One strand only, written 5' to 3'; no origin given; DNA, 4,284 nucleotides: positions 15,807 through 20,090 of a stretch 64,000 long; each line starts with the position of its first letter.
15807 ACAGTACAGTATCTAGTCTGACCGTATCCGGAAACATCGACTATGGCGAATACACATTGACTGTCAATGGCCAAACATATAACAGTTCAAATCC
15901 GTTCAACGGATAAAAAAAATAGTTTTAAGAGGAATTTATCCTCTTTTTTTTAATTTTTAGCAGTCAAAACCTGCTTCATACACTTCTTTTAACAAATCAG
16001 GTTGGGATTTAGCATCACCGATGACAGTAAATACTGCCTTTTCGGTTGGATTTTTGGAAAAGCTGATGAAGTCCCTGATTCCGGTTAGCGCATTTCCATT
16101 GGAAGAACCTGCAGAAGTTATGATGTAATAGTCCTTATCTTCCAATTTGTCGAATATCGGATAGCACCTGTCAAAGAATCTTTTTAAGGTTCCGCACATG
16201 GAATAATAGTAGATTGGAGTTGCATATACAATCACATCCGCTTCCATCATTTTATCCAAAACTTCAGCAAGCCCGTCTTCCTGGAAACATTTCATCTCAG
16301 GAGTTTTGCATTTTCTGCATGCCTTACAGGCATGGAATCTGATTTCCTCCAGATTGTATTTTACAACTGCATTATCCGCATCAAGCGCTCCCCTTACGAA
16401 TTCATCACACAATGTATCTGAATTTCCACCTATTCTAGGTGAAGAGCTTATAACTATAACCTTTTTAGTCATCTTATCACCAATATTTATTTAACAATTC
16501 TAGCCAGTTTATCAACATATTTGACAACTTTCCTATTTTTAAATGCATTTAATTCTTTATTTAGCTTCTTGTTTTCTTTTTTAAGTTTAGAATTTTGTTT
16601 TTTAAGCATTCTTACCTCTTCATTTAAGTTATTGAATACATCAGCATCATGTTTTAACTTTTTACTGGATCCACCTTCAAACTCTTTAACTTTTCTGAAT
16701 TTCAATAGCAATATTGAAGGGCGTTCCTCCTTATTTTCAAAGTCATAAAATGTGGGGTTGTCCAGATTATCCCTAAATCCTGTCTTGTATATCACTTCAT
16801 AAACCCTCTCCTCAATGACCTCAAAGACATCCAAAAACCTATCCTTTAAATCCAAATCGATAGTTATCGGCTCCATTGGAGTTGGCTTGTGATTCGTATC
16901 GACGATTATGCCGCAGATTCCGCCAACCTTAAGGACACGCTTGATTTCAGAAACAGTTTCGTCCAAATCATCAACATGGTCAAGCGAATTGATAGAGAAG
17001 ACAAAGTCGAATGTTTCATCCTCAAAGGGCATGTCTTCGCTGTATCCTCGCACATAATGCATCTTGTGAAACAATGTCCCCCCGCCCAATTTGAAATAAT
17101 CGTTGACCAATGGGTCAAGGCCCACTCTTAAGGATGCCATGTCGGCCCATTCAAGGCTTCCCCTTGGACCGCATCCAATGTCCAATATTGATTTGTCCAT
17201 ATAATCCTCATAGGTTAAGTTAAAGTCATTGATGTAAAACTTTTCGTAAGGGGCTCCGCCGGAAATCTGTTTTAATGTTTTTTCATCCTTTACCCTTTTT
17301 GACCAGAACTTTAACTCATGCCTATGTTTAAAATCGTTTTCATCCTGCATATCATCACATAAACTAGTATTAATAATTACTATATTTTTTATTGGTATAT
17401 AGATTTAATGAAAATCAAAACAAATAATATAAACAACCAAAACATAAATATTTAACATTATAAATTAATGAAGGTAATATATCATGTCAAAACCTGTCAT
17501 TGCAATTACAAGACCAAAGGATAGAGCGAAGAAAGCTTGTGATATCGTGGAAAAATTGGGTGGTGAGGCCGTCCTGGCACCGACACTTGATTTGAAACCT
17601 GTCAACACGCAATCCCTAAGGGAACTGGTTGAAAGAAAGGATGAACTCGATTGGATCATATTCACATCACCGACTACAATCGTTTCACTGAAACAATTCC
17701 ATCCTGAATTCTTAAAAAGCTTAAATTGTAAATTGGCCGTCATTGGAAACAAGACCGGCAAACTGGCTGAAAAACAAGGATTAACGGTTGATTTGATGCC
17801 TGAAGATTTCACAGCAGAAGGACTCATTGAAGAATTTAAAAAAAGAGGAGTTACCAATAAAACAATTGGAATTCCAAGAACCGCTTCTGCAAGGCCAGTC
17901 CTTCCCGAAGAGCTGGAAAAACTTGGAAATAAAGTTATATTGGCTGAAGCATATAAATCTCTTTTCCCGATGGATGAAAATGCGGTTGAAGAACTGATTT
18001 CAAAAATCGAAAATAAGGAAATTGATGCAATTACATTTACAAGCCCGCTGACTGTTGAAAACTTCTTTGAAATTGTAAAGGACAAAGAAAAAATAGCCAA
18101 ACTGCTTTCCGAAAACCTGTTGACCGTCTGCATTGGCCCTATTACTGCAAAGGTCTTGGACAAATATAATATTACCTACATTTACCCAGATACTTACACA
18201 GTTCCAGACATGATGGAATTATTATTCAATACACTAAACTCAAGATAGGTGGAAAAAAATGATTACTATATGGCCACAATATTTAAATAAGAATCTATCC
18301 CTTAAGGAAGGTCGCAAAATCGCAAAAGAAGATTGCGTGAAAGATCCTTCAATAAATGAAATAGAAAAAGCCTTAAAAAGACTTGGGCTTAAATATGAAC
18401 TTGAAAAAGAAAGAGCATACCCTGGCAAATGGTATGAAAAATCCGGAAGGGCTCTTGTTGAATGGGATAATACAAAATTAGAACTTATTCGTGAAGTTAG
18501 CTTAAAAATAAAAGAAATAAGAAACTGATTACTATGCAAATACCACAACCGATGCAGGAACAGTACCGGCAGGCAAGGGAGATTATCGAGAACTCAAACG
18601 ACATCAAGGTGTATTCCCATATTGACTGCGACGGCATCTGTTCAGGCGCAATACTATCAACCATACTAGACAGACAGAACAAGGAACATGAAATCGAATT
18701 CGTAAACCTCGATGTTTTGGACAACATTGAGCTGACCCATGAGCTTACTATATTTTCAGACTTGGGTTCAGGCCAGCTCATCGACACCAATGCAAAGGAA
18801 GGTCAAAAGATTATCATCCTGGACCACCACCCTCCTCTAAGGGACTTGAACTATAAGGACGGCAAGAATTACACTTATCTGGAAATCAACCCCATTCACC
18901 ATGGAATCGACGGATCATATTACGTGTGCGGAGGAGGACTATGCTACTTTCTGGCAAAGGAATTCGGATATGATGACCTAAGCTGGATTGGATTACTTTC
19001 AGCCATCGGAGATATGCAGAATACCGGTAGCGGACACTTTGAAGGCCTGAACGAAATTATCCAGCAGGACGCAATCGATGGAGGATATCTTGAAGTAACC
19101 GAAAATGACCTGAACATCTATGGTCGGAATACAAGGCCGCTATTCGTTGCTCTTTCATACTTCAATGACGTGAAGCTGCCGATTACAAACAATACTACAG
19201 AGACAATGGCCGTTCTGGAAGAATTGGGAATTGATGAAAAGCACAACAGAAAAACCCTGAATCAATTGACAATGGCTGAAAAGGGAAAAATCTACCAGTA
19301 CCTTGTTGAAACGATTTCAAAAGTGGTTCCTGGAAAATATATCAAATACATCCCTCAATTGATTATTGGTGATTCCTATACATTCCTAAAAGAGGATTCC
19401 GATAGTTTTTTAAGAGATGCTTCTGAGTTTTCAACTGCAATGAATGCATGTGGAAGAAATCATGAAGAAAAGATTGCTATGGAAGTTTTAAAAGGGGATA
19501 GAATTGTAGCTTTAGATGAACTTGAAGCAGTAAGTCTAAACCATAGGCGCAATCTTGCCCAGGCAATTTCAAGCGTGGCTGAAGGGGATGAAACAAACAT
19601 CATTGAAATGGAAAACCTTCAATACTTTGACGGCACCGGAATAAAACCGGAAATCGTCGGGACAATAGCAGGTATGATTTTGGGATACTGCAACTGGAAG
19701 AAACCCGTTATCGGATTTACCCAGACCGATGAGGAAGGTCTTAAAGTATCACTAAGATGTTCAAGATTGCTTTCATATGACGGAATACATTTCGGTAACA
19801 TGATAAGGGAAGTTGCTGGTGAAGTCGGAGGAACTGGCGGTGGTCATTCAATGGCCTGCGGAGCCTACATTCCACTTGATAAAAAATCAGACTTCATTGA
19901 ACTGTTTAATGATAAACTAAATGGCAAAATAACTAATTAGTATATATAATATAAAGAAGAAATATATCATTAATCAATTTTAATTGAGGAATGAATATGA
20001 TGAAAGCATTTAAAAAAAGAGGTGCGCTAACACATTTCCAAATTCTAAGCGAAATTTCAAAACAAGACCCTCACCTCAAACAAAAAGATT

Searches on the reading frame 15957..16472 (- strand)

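Call 83: search_protein_families(library=pfam, proteins=[window:15957-16472:-], max_evalue=0.00001)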
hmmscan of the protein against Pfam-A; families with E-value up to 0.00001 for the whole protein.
window:15957-16472:- (171 aa): 2 families
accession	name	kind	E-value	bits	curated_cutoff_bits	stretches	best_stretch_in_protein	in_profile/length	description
PF03358.20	FMN_red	-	3.2e-18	66.2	24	1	4-126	2-121/152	NADPH-dependent FMN reductase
PF02525.22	Flavodoxin_2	-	3.6e-16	59.9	27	1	3-126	1-140/198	Flavodoxin-like fold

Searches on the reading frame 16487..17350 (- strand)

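Call 83: search_protein_families(library=pfam, proteins=[window:16487-17350:-], max_evalue=0.00001)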
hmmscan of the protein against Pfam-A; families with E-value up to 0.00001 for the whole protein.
window:16487-17350:- (287 aa): 6 families
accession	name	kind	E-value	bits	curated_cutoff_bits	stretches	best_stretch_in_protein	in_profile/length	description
PF08241.18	Methyltransf_11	-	2.5e-15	57.3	21.2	1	56-146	1-93/95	Methyltransferase domain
PF13649.12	Methyltransf_25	-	1.6e-10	42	27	1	55-144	1-97/97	Methyltransferase domain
PF13847.12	Methyltransf_31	-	8.6e-09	35.7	27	1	98-148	57-109/145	Methyltransferase domain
PF13489.12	Methyltransf_23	-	2.4e-07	31.1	27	1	52-150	23-118/164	Methyltransferase domain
PF01209.24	Ubie_methyltran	-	1.5e-06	28.2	20.1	1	95-149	98-152/233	ubiE/COQ5 methyltransferase family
PF08242.18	Methyltransf_12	-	3.7e-06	28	30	0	99-145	50-97/98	Methyltransferase domain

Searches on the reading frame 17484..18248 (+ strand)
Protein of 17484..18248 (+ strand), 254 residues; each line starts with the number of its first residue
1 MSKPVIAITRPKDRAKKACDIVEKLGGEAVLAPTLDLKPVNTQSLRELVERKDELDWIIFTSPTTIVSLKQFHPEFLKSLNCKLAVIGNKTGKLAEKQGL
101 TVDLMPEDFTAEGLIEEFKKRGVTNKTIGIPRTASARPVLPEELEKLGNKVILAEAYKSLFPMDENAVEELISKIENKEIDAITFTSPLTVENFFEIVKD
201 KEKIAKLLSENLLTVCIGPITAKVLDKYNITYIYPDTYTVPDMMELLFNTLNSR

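Call 83: search_protein_families(library=pfam, proteins=[window:17484-18248:+], max_evalue=0.00001)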
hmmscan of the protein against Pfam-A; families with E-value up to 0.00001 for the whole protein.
window:17484-18248:+ (254 aa): 1 family
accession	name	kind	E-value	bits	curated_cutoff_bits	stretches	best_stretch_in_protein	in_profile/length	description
PF02602.20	HEM4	-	6.4e-52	176.4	27.5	1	22-244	7-230/231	Uroporphyrinogen-III synthase HemD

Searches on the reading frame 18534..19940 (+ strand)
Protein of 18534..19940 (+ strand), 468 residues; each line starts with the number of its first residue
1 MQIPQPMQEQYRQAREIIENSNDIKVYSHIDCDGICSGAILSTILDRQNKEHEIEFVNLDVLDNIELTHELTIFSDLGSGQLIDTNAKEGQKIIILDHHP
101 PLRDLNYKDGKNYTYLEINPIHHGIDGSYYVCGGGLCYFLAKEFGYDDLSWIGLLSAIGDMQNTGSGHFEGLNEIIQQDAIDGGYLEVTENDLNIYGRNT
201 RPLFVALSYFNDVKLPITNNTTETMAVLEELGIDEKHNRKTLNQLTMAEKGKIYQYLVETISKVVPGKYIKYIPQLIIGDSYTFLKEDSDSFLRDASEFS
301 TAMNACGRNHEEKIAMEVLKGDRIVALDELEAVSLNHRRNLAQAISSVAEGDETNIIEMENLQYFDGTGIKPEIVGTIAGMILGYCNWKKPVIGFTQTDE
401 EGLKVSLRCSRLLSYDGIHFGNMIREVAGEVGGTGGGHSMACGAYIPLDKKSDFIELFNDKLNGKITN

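Call 83: search_protein_families(library=pfam, proteins=[window:18534-19940:+], max_evalue=0.00001)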
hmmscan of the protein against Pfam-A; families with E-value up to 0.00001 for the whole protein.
window:18534-19940:+ (468 aa): 3 families
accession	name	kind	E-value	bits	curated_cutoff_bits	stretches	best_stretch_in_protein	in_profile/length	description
PF02272.25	DHHA1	-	1.4e-15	58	25.9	1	367-463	10-101/102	DHHA1 domain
PF21763.2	DHH_CID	-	1.4e-10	41.9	27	1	195-270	1-80/84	DHH-CID domain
PF01368.27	DHH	-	3.2e-07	31.1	28.1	1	24-140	2-101/125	DHH family, N-terminal domain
